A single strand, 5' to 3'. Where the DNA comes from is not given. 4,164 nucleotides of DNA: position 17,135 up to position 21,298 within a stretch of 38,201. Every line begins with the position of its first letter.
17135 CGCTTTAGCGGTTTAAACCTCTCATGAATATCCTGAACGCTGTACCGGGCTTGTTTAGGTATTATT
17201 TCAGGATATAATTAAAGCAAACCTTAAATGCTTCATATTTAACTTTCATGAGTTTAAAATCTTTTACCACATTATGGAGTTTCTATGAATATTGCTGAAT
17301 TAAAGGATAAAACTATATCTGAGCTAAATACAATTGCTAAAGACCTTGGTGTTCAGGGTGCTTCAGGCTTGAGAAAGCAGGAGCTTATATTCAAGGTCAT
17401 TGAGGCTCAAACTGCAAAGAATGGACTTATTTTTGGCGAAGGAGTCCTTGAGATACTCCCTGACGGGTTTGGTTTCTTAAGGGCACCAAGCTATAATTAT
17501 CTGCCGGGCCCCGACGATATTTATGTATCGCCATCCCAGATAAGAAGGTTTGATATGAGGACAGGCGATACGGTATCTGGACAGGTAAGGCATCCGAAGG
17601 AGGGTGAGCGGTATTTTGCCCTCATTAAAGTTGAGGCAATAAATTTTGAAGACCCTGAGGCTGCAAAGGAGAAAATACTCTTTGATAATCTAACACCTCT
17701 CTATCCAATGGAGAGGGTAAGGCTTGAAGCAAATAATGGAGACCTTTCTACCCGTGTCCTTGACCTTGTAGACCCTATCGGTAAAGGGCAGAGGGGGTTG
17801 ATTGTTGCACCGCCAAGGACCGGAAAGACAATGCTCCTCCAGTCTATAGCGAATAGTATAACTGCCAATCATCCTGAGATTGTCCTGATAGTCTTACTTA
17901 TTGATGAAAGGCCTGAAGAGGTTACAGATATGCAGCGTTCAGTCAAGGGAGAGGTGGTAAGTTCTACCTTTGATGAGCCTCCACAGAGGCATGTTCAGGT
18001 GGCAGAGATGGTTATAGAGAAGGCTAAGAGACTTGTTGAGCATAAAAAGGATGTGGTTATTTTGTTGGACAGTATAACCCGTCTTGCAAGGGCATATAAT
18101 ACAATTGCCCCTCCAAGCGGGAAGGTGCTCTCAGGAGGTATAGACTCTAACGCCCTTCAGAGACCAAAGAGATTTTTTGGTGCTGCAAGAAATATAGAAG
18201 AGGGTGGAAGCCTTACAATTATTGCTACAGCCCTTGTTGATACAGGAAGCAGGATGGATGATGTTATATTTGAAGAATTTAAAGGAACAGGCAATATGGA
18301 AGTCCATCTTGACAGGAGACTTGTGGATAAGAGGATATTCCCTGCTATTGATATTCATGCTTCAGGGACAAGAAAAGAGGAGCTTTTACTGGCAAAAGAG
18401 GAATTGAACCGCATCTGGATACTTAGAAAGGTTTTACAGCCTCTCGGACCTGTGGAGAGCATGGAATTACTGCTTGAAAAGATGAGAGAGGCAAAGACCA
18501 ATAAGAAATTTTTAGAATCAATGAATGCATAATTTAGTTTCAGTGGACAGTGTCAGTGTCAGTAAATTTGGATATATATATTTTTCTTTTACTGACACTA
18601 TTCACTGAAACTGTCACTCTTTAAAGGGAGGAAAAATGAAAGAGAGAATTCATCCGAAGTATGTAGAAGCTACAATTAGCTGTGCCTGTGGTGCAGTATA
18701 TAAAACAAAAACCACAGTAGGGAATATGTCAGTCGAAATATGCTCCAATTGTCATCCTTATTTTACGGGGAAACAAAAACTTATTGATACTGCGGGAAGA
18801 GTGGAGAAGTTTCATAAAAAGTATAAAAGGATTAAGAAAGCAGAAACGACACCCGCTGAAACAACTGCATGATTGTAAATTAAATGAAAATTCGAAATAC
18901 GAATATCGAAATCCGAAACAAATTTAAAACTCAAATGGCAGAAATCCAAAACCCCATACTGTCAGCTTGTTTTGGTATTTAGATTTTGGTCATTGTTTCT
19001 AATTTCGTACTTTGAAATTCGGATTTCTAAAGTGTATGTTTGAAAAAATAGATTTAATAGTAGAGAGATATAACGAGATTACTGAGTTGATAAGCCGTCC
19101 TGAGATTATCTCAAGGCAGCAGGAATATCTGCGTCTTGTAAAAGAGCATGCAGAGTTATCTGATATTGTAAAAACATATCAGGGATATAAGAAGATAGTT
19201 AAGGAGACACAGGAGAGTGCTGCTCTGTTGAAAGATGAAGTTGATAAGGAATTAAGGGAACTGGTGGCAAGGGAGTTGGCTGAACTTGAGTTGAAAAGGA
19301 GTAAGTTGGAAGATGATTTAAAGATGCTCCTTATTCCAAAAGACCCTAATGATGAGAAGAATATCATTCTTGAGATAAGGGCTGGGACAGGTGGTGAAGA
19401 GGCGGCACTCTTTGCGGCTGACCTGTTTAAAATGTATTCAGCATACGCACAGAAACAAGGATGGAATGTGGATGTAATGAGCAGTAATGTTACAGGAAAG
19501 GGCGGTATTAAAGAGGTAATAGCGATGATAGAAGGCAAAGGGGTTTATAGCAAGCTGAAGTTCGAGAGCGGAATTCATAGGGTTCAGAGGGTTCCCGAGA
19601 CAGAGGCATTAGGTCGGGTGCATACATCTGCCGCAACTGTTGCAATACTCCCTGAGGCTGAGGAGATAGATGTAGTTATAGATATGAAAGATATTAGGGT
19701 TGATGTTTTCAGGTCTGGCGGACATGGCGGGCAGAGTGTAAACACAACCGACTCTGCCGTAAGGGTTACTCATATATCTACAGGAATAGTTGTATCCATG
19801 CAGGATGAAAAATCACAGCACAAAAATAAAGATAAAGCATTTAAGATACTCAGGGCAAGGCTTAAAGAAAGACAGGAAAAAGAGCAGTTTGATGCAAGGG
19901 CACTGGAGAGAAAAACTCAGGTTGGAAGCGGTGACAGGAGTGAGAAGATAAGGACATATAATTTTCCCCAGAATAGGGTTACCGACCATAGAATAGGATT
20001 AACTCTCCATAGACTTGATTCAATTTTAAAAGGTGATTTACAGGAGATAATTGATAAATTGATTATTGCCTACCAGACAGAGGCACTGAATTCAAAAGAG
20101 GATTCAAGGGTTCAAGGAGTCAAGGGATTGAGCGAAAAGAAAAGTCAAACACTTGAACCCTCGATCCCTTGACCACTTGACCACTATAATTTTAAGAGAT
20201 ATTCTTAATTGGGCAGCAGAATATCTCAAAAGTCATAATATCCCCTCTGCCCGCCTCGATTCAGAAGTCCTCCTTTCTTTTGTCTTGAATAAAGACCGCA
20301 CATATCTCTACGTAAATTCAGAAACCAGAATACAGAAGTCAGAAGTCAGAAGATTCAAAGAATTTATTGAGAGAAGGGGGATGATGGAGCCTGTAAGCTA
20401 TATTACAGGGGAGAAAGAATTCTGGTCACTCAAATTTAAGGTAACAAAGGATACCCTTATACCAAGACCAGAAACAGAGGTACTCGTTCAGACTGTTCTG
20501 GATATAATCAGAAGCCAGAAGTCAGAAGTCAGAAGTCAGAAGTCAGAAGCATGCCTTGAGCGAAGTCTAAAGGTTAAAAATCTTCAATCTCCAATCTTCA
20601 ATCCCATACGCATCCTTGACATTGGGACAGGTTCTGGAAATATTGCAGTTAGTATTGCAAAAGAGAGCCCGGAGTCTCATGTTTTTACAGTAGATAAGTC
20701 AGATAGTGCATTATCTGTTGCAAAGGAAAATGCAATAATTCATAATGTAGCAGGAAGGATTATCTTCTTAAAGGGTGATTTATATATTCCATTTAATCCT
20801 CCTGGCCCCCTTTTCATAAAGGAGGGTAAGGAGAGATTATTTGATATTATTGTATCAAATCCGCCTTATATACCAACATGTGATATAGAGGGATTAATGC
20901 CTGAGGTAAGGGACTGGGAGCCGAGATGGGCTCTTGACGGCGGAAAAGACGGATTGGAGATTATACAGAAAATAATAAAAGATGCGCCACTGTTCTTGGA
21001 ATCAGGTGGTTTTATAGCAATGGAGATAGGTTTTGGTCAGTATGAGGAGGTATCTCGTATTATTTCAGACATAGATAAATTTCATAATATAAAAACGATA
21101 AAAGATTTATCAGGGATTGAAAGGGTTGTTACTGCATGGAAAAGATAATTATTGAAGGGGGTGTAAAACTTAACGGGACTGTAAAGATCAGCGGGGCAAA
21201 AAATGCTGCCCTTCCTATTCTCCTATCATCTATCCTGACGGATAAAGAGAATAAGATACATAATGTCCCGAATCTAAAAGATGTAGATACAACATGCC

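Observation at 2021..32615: STRR-like degenerate heptamer/octamer arrays, usually as inverted pairs, fill almost every intra-operon spacer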

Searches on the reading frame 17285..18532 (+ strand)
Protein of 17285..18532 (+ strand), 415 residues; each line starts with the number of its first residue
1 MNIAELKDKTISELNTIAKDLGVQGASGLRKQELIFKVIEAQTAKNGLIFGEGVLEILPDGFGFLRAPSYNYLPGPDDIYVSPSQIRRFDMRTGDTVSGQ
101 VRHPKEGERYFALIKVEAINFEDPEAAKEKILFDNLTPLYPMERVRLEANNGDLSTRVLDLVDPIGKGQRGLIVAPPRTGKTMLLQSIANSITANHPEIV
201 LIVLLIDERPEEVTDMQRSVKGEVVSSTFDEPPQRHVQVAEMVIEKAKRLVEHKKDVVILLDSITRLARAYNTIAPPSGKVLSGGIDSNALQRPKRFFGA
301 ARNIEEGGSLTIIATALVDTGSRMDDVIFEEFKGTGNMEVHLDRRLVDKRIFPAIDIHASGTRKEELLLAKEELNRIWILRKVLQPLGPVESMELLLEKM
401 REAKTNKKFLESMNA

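Call 15: search_protein_families(library=pfam, proteins=[window:17285-18532:+])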
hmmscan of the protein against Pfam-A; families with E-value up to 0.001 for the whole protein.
window:17285-18532:+ (415 aa): 5 families
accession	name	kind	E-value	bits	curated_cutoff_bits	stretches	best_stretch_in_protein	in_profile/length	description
PF07497.18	Rho_RNA_bind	-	8.9e-35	118.8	27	1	52-125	2-73/73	Rho termination factor, RNA-binding domain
PF00006.31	ATP-synt_ab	-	3.8e-28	99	29.5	1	156-360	2-211/213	ATP synthase alpha/beta family, nucleotide-binding domain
PF07498.18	Rho_N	-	1.2e-17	64.1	24.9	1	5-47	1-43/43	Rho termination factor, N-terminal domain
PF13401.12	AAA_22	-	0.00011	23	27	1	171-267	8-96/130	AAA domain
PF00004.35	AAA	-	0.00081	20.3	21.2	0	172-270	2-72/131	ATPase family associated with various cellular activities (AAA)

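Call 17: find_related_loci(query=window:17285-18532:+, collection=genome_contigs, flank=3000)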
Query window:17285-18532:+ (415 aa) in genome_contigs; peptide patterns used: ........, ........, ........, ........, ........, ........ (x = any residue, [..] = any of these).
600 stretches matched a pattern (row limit reached: there are more); 600 encode a relative of the query (tblastn E <= 1e-3); the best 80 are kept; 80 distinct loci.
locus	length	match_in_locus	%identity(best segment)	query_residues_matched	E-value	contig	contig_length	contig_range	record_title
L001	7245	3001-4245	80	1-415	0e+0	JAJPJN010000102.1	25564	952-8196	MAG: Terriglobia bacterium isolate Centralia_MAG_491 k107_22955065, whole genome shotgun sequence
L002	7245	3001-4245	80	1-415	0e+0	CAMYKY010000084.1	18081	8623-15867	MAG: uncultured Acidobacteria bacterium isolate FCS_M_Acidobacteriota_01 genome assembly, contig: scaffold_2670, whole g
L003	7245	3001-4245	80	1-415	0e+0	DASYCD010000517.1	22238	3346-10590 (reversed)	MAG TPA_asm: Bryobacteraceae bacterium isolate SMAG_U4924 k141_2305150, whole genome shotgun sequence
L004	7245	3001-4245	80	1-415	0e+0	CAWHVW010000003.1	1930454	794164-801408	MAG: uncultured Acidobacteriota bacterium isolate MFD04463.bin.2.212 genome assembly, contig: contig_48377, whole genome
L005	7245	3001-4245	79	1-415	0e+0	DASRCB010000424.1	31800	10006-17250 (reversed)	MAG TPA_asm: Bryobacteraceae bacterium isolate SMAG_U9942 k141_201715, whole genome shotgun sequence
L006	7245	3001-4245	79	1-415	0e+0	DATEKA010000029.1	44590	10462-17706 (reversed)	MAG TPA_asm: Candidatus Acidiferrales bacterium isolate SMAG_U8878 k141_1467686, whole genome shotgun sequence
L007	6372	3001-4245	79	1-415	0e+0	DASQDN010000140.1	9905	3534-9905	MAG TPA_asm: Bryobacteraceae bacterium isolate SMAG_U11728 k141_622170, whole genome shotgun sequence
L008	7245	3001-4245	79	1-415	0e+0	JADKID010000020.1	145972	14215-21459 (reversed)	MAG: Bryobacterales bacterium isolate Skiv_18-Q3-R9-52_BATAC.396 tig00009691-10-1460060, whole genome shotgun sequence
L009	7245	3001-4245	80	1-415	0e+0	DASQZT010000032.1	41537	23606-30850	MAG TPA_asm: Bryobacteraceae bacterium isolate SMAG_U11099 k141_183028, whole genome shotgun sequence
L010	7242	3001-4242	78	1-414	0e+0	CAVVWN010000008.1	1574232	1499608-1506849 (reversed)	MAG: uncultured Acidobacteriota bacterium isolate MFD09779.bin.1.373 genome assembly, contig: contig_3962, whole genome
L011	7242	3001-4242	80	1-414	0e+0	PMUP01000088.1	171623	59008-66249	MAG: Bryobacterales bacterium isolate palsa_144 73.20110700_P3M.16_contig_960, whole genome shotgun sequence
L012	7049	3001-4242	79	1-414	0e+0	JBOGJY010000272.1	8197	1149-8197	MAG: Terriglobia bacterium isolate TC-S_metawrap_bin.1 k127_3621442, whole genome shotgun sequence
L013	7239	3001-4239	80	1-414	0e+0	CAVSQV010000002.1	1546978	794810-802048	MAG: uncultured Acidobacteriota bacterium isolate MFD05747.bin.2.183 genome assembly, contig: contig_16777, whole genome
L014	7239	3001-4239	78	1-413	0e+0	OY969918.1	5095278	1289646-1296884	MAG: uncultured Acidobacteriota bacterium isolate MFD04967.bin.c.4 genome assembly, chromosome: 1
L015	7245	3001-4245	78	1-415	0e+0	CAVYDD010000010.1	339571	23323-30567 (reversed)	MAG: uncultured Acidobacteriota bacterium isolate MFD01138.bin.3.205 genome assembly, contig: contig_23258, whole genome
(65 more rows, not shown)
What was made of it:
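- Tried and rejected: It was too conserved to be useful (call 17).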

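Call 20: find_encoding_contigs(protein=window:17285-18532:+, flank=10000, max_places=6)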
Protein window:17285-18532:+ (415 aa): 11 contigs read that carry it; 6 places shown.
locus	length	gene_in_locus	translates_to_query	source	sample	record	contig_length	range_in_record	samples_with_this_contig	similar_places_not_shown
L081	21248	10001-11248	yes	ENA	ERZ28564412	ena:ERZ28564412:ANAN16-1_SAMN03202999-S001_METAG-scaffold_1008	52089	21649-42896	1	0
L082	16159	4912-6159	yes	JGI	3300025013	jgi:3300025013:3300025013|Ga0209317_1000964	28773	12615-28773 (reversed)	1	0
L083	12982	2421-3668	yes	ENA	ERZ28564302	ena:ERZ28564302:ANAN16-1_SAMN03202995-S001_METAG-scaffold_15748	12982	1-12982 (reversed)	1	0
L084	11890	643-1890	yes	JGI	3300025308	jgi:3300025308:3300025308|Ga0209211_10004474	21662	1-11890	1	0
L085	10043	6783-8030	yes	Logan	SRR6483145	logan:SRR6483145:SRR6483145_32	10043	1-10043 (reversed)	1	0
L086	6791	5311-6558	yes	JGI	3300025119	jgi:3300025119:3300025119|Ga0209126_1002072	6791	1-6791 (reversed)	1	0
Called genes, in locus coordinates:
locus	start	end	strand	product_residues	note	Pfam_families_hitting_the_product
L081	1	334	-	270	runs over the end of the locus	PF17930:LpxI_N, PF06230:LpxI_C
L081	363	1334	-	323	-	PF01408:GFO_IDH_MocA, PF22725:GFO_IDH_MocA_C3, PF02894:GFO_IDH_MocA_C (weak)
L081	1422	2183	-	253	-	PF25084:LbH_EIF2B (weak), PF25087:GMPPB_C, PF00132:Hexapep, PF13720:Acetyltransf_11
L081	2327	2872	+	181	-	PF01227:GTP_cyclohydroI, PF14489:QueF (weak)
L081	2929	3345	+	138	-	PF01451:LMWPc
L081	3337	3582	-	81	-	PF04945:YHS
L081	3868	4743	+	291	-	PF02811:PHP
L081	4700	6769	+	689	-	PF07719:TPR_2 (faint), PF12895:ANAPC3 (faint), PF13428:TPR_14 (faint), PF13525:YfiO (faint), PF13424:TPR_12 (faint), PF13432:TPR_16 (faint), PF00515:TPR_1 (faint), PF13174:TPR_6 (weak), +8 more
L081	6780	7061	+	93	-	PF04368:DUF507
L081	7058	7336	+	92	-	PF04368:DUF507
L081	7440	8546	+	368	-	PF01702:TGT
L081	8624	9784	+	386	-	PF03702:AnmK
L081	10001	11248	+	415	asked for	PF07498:Rho_N, PF07497:Rho_RNA_bind, PF00006:ATP-synt_ab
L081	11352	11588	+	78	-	PF01197:Ribosomal_L31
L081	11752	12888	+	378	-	PF03462:PCRF, PF00472:RF-1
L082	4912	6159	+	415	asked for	PF07498:Rho_N, PF07497:Rho_RNA_bind, PF00006:ATP-synt_ab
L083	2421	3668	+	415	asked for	PF07498:Rho_N, PF07497:Rho_RNA_bind, PF00006:ATP-synt_ab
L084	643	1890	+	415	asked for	PF07498:Rho_N, PF07497:Rho_RNA_bind, PF00006:ATP-synt_ab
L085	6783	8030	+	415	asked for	PF07498:Rho_N, PF07497:Rho_RNA_bind, PF00006:ATP-synt_ab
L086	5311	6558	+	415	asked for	PF07498:Rho_N, PF07497:Rho_RNA_bind, PF00006:ATP-synt_ab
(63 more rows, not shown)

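Call 23: list_cluster_members(proteins=[window:17285-18532:+, window:21136-22389:+, window:23158-24441:+, window:11984-14053:+, window:15908-17068:+])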
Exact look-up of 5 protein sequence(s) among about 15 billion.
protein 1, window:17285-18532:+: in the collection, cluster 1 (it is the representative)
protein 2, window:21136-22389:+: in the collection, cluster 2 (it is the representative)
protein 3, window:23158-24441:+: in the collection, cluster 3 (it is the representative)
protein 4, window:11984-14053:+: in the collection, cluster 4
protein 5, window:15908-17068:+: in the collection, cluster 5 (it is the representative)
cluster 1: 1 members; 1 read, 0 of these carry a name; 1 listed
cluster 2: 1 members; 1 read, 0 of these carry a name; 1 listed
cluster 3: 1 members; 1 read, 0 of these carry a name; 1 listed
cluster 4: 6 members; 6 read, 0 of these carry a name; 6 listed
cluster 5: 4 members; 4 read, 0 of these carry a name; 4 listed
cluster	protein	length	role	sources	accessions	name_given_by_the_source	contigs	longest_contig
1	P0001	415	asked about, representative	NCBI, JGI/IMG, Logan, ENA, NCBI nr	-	-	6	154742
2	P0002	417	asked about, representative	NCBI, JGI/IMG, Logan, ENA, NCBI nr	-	-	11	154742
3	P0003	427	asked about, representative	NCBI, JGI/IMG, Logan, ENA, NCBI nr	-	-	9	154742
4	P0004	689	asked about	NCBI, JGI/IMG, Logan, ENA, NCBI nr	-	-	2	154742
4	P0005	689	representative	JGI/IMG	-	-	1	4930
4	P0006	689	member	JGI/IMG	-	-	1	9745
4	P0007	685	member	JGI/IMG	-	-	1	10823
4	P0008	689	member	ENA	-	-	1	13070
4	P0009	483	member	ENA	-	-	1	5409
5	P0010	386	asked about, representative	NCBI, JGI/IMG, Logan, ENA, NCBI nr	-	-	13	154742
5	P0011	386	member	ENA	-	-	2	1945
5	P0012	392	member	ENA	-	-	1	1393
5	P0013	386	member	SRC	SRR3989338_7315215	-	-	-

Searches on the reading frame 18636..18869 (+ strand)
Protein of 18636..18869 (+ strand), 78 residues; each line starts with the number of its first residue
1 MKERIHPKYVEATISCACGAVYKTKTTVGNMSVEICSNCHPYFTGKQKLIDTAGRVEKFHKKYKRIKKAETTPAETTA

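Call 45: find_related_loci(query=window:18636-18869:+, collection=metagenome_contigs, flank=2500)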
Query seq(78 aa) (78 aa) in metagenome_contigs; peptide patterns used: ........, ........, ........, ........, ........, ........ (x = any residue, [..] = any of these).
600 stretches matched a pattern (row limit reached: there are more); 543 encode a relative of the query (tblastn E <= 1e-3); the best 80 are kept; 80 distinct loci.
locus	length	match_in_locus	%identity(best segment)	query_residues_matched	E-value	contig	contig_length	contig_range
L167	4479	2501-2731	87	1-77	3e-42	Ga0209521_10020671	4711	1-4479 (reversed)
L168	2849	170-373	93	1-68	2e-39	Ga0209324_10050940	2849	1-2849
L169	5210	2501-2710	84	1-70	1e-38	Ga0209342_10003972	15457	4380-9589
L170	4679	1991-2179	75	1-63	7e-31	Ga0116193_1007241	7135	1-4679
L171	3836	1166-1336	82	1-57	4e-31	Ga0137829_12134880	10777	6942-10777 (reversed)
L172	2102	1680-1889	69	1-70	1e-30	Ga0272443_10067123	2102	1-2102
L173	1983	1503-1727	57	1-75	4e-30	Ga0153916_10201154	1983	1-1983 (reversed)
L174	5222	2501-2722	64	1-75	5e-30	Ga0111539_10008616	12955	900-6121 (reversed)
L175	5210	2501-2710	67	1-70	2e-29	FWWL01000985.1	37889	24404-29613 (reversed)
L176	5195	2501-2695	65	1-65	3e-29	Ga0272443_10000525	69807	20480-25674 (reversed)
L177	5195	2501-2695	68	1-65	2e-28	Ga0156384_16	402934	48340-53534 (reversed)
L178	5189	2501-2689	71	1-63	1e-28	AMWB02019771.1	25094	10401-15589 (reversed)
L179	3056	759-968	64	1-70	1e-28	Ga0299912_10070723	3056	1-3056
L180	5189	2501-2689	70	1-63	1e-28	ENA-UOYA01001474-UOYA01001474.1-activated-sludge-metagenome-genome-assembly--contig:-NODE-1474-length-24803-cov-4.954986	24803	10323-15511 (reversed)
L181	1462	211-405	68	1-65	2e-28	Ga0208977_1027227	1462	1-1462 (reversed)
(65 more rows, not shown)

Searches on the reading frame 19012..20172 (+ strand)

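Call 15: search_protein_families(library=pfam, proteins=[window:19012-20172:+])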
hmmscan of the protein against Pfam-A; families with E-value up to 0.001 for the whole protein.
window:19012-20172:+ (386 aa): 2 families
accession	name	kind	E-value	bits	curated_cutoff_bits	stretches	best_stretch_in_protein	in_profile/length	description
PF03462.23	PCRF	-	7.3e-73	245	24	1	17-210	2-194/194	PCRF domain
PF00472.26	RF-1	-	5e-42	143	35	1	217-327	1-116/116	RF-1 domain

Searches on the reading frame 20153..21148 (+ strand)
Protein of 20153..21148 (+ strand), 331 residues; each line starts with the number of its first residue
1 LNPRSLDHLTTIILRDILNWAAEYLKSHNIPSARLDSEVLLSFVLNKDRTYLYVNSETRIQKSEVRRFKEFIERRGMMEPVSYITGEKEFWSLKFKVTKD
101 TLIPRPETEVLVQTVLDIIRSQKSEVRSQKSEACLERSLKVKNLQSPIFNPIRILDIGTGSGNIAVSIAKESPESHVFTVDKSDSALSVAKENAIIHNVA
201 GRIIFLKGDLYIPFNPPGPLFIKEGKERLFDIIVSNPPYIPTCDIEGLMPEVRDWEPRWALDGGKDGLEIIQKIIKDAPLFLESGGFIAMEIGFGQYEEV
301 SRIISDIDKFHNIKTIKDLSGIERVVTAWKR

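Call 15: search_protein_families(library=pfam, proteins=[window:20153-21148:+])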
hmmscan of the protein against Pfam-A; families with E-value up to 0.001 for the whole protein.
window:20153-21148:+ (331 aa): 7 families
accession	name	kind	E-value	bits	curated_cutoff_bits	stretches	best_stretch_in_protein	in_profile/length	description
PF17827.6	PrmC_N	-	7.7e-22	78.1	23.4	1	16-86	1-71/71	PrmC N-terminal domain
PF05175.20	MTS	-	1.3e-12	48.1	23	1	144-239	27-108/170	Methyltransferase small domain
PF13847.12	Methyltransf_31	-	2.5e-08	34.1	27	1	152-209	5-62/145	Methyltransferase domain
PF13649.12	Methyltransf_25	-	4.8e-07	30.8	27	1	154-210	1-55/97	Methyltransferase domain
PF06325.19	PrmA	-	4.7e-06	26.8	22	1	148-236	159-233/296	Ribosomal protein L11 methyltransferase (PrmA)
PF09445.16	Methyltransf_15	-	0.00026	21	22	1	153-238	3-80/165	RNA cap guanine-N2 methyltransferase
PF08242.18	Methyltransf_12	-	0.00059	21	30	0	155-193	1-39/98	Methyltransferase domain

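Call 24: find_related_loci(query=window:20153-21148:+, collection=genome_contigs, flank=10000)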
Query window:20153-21148:+ (331 aa) in genome_contigs; peptide patterns used: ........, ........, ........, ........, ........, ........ (x = any residue, [..] = any of these).
261 stretches matched a pattern; 205 encode a relative of the query (tblastn E <= 1e-3); the best 80 are kept; 80 distinct loci.
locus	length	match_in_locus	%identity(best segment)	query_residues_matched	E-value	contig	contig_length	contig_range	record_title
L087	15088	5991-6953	78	4-331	3e-164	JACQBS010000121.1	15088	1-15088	MAG: Nitrospinota bacterium isolate NC_groundwater_948_Pr1_S-0.2um_39_25 Montesol18-Sp2_coassembly_scaffold_770296, whol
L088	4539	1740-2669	76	1-331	5e-164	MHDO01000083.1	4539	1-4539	MAG: Nitrospinae bacterium RIFCSPLOWO2_12_39_16 rifcsplowo2_12_sub10_scaffold_2903, whole genome shotgun sequence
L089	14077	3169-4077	57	14-331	1e-113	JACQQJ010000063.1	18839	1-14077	MAG: Nitrospinota bacterium isolate NC_groundwater_1330_Ag_S-0.2um_39_55 S_p2_S4_coassembly_k141_1033297, whole genome s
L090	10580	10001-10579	61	14-237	3e-78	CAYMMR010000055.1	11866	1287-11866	MAG TPA_asm: uncultured Nitrospinota bacterium isolate binchicken_co21_483 genome assembly, contig: NODE_4122_length_118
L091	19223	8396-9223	44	17-330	8e-75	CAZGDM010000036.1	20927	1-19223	MAG TPA_asm: uncultured Thermodesulfobacteriota bacterium isolate SRP338002_co1_131 genome assembly, contig: NODE_2373_l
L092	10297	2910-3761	42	14-331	2e-71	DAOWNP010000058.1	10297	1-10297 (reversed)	MAG TPA_asm: Desulfobacteraceae bacterium isolate CSMAG_3031 CSMAG_3031_k141_406021_length_10297_cov_45.0380, whole geno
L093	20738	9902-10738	42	17-331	9e-69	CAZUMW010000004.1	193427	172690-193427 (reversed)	MAG TPA_asm: uncultured Thermodesulfobacteriota bacterium isolate SRP141376_co4_104 genome assembly, contig: NODE_55_len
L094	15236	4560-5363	39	18-321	3e-68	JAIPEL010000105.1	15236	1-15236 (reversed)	MAG: Desulfobacterales bacterium isolate Tobar15.5-16.5m-G19 Tobar15-5-16-5m-C2780, whole genome shotgun sequence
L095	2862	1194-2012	39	18-326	9e-68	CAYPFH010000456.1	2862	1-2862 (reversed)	MAG TPA_asm: uncultured Desulfobacterales bacterium isolate SRP141376_co4_188 genome assembly, contig: NODE_59487_length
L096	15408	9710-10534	41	18-328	5e-66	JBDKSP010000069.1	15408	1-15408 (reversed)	MAG: Armatimonadota bacterium isolate 6_bin.213 c_000000898818, whole genome shotgun sequence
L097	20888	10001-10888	39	1-325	4e-66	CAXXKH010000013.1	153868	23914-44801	MAG: Desulfobacterales bacterium isolate 9e8c302b-4ccc-47c5-97cd-91c71c085a60 genome assembly, contig: contig_13, whole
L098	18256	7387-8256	41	2-326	1e-65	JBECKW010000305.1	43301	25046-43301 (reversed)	MAG: Desulfobacterales bacterium isolate ETDI60 k127_3364224, whole genome shotgun sequence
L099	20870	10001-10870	39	4-330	6e-65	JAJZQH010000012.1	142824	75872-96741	MAG: bacterium isolate SKS1.bin41 NODE_138_length_142824_cov_12.755426, whole genome shotgun sequence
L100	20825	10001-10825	39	16-328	9e-65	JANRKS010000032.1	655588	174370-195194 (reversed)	MAG: Deltaproteobacteria bacterium isolate bins.381 k141_2647933, whole genome shotgun sequence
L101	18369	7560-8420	41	8-328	2e-63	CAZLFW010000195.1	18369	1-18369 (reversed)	MAG TPA_asm: uncultured bacterium isolate binchicken_co381_84 genome assembly, contig: k141_451436, whole genome shotgun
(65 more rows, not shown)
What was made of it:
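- On Cyanobacterial STRR: The nearest genomes are groundwater Nitrospinota MAGs, with 76-78% PrmC identity (call 24).
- Closest known: STRR. Different: The host is a Nitrospinota MAG (call 24).
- Tried and rejected: PrmC worked (call 24).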
